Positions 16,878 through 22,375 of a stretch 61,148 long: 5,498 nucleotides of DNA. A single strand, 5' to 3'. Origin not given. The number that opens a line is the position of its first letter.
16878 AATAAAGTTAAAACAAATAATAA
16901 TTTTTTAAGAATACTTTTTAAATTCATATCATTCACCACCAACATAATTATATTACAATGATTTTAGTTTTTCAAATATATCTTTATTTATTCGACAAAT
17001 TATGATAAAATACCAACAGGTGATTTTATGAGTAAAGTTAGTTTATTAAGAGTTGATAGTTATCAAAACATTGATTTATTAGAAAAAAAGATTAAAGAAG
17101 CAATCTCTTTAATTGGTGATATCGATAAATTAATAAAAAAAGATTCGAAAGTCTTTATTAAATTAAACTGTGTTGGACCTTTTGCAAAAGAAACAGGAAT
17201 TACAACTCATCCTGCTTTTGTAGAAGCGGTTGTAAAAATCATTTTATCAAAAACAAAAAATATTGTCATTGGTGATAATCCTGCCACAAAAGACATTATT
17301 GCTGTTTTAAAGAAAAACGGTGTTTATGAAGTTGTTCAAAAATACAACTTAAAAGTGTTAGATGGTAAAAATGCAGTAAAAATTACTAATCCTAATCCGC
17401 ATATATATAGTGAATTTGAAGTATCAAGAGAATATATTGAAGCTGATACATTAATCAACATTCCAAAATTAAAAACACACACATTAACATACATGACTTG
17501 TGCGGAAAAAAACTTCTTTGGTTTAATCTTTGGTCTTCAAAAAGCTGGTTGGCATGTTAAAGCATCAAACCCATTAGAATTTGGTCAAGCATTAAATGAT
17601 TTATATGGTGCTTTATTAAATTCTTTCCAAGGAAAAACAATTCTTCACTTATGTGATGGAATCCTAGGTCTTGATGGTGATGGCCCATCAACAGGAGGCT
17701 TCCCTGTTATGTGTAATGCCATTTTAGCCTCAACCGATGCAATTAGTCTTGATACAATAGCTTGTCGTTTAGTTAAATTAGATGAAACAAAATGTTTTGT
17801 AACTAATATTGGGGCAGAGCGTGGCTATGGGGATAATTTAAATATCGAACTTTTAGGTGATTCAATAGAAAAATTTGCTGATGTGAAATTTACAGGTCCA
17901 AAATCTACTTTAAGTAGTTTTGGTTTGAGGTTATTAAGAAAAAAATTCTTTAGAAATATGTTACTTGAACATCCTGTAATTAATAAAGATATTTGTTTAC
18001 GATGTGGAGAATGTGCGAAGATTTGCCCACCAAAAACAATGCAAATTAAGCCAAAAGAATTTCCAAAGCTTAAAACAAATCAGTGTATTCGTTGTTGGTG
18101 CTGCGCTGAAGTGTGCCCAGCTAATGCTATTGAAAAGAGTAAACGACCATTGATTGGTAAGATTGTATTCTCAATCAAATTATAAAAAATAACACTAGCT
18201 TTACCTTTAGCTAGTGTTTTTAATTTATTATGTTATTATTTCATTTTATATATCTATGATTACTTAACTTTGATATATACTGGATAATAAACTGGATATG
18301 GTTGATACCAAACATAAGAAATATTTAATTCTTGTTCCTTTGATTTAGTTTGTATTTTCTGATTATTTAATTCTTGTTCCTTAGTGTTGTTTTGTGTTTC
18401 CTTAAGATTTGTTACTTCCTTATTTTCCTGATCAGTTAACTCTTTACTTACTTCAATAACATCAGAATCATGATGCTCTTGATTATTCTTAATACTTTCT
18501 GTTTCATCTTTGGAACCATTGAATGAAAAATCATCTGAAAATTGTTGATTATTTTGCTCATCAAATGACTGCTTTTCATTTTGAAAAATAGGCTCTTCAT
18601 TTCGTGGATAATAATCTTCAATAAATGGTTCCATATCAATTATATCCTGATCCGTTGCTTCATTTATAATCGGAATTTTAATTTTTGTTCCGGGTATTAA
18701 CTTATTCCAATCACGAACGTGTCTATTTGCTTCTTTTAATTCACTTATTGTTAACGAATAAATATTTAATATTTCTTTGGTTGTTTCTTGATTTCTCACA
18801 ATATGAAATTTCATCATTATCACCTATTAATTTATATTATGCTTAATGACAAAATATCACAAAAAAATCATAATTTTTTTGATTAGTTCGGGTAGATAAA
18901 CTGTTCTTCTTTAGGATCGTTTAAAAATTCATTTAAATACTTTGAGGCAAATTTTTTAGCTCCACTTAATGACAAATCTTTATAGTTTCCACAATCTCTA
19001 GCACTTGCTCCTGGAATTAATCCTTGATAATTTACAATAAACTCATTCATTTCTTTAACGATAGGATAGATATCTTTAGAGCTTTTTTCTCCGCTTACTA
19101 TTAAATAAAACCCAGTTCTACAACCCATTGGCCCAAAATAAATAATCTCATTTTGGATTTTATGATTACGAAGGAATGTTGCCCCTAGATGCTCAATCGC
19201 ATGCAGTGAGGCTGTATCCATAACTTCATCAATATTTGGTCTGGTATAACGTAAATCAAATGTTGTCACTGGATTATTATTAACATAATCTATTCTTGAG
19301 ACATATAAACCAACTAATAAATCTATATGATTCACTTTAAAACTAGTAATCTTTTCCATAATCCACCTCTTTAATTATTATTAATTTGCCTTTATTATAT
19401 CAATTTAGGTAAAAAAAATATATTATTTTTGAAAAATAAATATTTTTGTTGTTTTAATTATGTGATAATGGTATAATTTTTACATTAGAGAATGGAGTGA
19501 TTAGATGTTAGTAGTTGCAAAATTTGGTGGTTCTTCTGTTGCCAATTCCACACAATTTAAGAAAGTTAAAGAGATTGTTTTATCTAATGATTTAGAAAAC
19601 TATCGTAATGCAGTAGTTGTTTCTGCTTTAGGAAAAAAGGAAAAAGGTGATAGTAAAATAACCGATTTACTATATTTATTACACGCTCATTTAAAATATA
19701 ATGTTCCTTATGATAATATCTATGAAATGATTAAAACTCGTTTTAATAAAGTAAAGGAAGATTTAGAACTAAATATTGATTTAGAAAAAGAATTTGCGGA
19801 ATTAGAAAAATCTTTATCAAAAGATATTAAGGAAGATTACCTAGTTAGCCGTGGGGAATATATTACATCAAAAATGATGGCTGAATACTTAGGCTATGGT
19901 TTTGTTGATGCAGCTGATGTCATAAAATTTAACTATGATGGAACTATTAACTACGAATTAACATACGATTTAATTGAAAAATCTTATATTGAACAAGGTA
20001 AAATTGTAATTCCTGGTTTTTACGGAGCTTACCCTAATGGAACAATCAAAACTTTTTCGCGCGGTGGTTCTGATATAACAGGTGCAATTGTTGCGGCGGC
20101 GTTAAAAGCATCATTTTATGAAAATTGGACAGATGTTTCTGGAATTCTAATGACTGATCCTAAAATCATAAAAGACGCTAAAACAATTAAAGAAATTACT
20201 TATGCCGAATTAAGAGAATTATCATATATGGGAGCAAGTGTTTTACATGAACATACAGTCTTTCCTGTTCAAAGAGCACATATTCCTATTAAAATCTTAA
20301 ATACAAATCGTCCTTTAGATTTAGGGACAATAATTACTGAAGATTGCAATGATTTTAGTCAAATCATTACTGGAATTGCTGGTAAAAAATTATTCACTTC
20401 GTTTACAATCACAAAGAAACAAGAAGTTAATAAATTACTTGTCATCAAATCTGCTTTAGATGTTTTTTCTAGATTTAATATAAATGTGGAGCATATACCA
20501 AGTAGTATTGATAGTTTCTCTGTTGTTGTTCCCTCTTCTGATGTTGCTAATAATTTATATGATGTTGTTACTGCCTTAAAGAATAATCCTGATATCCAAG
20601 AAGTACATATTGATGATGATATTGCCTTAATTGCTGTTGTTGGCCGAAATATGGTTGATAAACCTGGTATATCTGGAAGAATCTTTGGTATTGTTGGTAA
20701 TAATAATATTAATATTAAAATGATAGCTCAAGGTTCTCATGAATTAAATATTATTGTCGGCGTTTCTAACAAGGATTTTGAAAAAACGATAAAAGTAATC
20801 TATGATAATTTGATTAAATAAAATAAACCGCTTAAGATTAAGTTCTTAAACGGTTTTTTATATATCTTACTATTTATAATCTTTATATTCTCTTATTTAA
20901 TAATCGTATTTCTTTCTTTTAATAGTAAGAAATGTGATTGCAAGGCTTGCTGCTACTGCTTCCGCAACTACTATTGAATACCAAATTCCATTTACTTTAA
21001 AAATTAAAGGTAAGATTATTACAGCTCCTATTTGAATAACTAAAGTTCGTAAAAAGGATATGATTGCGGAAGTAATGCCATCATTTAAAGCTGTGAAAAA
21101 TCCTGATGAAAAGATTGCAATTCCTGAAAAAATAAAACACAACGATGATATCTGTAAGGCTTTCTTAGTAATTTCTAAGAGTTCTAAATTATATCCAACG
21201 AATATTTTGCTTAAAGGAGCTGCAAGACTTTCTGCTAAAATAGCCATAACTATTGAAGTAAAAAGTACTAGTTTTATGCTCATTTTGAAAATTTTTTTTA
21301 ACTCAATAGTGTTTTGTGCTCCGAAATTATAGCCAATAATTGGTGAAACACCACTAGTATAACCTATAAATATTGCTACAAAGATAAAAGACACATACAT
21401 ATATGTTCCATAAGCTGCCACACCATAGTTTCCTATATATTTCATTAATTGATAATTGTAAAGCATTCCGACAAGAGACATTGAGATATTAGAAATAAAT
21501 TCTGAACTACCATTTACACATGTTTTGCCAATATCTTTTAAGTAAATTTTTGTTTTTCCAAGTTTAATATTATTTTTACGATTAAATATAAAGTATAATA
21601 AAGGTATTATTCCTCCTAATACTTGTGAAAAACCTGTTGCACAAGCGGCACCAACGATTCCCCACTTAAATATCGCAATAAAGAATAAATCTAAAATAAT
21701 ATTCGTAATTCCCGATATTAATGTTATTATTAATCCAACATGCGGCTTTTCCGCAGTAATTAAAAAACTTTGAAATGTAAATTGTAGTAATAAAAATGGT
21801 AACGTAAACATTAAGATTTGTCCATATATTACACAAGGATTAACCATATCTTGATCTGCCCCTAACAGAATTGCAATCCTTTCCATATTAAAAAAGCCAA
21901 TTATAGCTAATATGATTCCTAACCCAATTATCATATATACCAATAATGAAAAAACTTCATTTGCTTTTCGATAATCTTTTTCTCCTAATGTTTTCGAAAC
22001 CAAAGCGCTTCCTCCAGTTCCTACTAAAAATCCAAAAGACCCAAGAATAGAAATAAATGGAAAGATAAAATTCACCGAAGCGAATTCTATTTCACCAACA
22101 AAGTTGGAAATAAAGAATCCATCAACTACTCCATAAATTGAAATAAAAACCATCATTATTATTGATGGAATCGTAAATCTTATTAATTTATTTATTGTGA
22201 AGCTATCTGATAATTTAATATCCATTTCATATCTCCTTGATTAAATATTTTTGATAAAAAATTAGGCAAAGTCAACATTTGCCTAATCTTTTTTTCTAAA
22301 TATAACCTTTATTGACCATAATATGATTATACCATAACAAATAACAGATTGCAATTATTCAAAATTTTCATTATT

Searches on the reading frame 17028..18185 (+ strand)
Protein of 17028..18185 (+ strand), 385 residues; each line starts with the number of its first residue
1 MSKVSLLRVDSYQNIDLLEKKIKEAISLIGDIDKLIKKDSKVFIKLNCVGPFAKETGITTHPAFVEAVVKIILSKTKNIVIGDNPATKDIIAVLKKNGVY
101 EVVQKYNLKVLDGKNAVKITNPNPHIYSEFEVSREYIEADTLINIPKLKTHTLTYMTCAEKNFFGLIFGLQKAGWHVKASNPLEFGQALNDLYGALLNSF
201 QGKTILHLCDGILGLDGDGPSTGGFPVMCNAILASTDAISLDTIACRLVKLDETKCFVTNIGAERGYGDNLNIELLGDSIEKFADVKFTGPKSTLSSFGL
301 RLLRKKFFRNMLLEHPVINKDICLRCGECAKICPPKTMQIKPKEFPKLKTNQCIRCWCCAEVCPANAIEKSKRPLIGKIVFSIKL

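Call 31: search_protein_families(library=pfam, proteins=[window:17028-18185:+], max_evalue=0.00001)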
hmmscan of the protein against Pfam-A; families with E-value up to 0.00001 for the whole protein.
window:17028-18185:+ (385 aa): 6 families
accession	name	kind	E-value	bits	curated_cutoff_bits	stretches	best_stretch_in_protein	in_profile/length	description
PF04015.17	DUF362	-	1.7e-45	156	24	1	42-247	1-200/200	Domain of unknown function (DUF362)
PF00037.32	Fer4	-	1.5e-07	31.4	21.1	0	350-369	5-24/24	4Fe-4S binding domain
PF14697.11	Fer4_21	-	1.1e-06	29.1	35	1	317-369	2-58/59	4Fe-4S dicluster domain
PF13237.11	Fer4_10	-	1.5e-06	28.5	25.5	1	315-364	1-53/53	4Fe-4S dicluster domain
PF12837.12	Fer4_6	-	4.1e-06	26.9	25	0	315-334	1-20/24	4Fe-4S binding domain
PF12797.12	Fer4_2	-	6.4e-06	26.2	24.5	0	315-334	2-21/22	4Fe-4S binding domain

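Call 63: search_protein_families(library=ncbifam, proteins=[window:17028-18185:+], max_evalue=0.001)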
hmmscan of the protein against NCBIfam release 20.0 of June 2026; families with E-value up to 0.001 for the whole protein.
window:17028-18185:+ (385 aa): 46 families (the best 25 are shown)
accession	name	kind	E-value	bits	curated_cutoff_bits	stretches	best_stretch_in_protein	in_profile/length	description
NF052623.1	Npun_F2552_fam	equivalog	2.7e-35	122.2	500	1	3-283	2-274/314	Npun_F2552 family protein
NF038196.1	ferrodoxin_EFR1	subfamily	4.7e-11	43.2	75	1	292-372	155-233/242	EFR1 family ferrodoxin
TIGR02179.1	PorD_KorD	subfamily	1.7e-09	37.7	60.05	1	315-371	19-75/78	2-oxoacid:acceptor oxidoreductase, delta subunit, pyruvate/2-ketoisovalerate family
NF007202.0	PRK09623.1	equivalog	2.2e-08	34.3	166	1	315-371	45-101/105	3-methyl-2-oxobutanoate dehydrogenase subunit delta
NF004541.0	PRK05888.2-2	equivalog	3.5e-08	33.5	217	1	319-372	59-115/168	NADH-quinone oxidoreductase subunit NuoI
NF040684.1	PorD_Arch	equivalog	5.8e-08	32.7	120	1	315-371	26-82/85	pyruvate synthase subunit PorD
NF040864.1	HgcB_ferredoxin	equivalog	8.5e-08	31.9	99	1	318-369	11-62/93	mercury methylation ferredoxin HgcB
TIGR03294.1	FrhG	equivalog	2.1e-07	30.9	245.5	1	315-369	168-221/228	coenzyme F420 hydrogenase subunit gamma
NF006221.0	PRK08348.1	subfamily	5.1e-07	29.5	124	1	317-375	40-99/136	NADH-plastoquinone oxidoreductase subunit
NF007204.0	PRK09625.1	equivalog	6.4e-07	29.5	125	1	313-367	51-105/133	pyruvate flavodoxin oxidoreductase subunit delta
TIGR01971.1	NuoI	subfamily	1e-06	28.4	113.05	1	305-372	27-102/121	NADH-quinone oxidoreductase, chain I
NF007203.0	PRK09624.1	equivalog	1.2e-06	28.7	171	1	315-370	45-100/105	pyuvate ferredoxin oxidoreductase subunit delta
NF005503.0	PRK07118.1-2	equivalog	1.2e-06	28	252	1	322-370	139-186/292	RnfABCDGE type electron transport complex subunit B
NF045874.1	Vhu_polyferre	exception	1.3e-06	27.4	600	1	316-369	123-175/381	F420-non-reducing hydrogenase associated-polyferredoxin VhuB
NF004546.0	PRK05888.3-3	equivalog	1.5e-06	27.8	260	1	317-368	60-124/196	NADH-quinone oxidoreductase subunit NuoI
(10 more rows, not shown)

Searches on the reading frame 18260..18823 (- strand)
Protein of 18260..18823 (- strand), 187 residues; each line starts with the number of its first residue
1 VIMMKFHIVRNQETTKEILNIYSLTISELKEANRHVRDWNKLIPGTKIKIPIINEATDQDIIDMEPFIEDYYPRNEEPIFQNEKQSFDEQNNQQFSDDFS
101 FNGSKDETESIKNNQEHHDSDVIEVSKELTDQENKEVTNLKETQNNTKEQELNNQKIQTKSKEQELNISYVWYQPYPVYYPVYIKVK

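Call 31: search_protein_families(library=pfam, proteins=[window:18260-18823:-], max_evalue=0.00001)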
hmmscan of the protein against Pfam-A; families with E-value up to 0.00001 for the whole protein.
window:18260-18823:- (187 aa): 0 families

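Call 63: search_protein_families(library=ncbifam, proteins=[window:18260-18823:-], max_evalue=0.001)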
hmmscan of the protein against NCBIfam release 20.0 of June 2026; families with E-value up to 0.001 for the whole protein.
window:18260-18823:- (187 aa): 1 family
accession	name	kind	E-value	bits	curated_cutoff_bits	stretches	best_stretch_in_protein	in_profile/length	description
TIGR02899.1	spore_safA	subfamily_domain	5.3e-06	26.3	67.85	1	20-51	12-43/44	SafA/ExsA family spore coat assembly protein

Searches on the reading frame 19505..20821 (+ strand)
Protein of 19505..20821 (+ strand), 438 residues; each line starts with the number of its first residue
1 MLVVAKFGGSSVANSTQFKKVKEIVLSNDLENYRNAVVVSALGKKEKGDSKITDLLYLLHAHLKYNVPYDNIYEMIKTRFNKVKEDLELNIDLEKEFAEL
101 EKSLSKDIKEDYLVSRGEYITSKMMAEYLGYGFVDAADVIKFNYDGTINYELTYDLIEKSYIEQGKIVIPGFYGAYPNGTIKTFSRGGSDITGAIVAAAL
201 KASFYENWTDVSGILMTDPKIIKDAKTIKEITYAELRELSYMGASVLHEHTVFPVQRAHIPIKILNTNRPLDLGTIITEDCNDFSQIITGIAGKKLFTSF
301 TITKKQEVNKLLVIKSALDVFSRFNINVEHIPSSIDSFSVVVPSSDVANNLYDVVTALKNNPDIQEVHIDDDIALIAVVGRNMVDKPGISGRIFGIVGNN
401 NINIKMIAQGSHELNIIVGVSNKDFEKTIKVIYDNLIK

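Call 31: search_protein_families(library=pfam, proteins=[window:19505-20821:+], max_evalue=0.00001)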
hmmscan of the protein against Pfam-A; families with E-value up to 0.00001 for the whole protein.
window:19505-20821:+ (438 aa): 3 families
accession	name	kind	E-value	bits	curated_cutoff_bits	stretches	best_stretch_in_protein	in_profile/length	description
PF00696.33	AA_kinase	-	5e-36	125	24.9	1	1-266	1-234/234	Amino acid kinase family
PF22468.2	ACT_9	-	7.5e-22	77.3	27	1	376-435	1-60/61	ACT domain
PF01842.31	ACT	-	8.1e-10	38.7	27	1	383-430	7-59/66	ACT domain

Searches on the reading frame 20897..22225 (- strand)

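Call 31: search_protein_families(library=pfam, proteins=[window:20897-22225:-], max_evalue=0.00001)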
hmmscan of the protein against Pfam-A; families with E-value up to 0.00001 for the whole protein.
window:20897-22225:- (442 aa): 1 family
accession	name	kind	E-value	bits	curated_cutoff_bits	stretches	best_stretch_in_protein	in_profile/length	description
PF01554.23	MatE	-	2.4e-46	157.8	24.9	2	20-179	1-159/161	MatE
